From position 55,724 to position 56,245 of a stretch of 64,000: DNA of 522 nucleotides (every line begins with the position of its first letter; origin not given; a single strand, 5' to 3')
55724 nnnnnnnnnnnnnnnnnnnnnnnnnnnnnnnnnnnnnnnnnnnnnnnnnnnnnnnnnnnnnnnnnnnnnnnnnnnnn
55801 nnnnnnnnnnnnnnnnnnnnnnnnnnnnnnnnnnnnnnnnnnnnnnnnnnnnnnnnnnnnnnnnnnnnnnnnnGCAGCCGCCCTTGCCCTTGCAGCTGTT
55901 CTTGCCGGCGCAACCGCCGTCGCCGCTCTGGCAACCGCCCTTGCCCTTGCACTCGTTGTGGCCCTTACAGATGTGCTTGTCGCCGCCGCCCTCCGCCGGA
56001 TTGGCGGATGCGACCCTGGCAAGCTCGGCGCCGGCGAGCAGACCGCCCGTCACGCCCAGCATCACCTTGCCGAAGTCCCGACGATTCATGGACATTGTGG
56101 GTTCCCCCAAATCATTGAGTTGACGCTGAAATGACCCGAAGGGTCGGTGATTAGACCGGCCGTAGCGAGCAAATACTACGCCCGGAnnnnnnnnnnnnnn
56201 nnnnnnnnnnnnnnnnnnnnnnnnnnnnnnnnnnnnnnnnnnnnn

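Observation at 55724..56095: Precursor peptide is an internal tandem duplication with a strict Cys spacing rule and a twin-arginine-like signal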

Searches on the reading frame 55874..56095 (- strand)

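Call 32: search_protein_families(library=ncbifam, proteins=[window:55874-56095:-], max_evalue=10)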
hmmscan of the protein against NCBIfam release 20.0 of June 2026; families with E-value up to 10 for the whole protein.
seq(74 aa): 1 family
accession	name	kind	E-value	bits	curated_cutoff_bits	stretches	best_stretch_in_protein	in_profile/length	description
NF050166.1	Cu_RiPP_BufA2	equivalog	1e-08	35.2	60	1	20-72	11-62/79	BufA2 family periplasmic bufferin-type metallophore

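Call 33: search_protein_families(library=pfam, proteins=[window:55874-56095:-], max_evalue=10)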
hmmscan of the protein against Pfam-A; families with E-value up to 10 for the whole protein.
seq(74 aa): 0 families
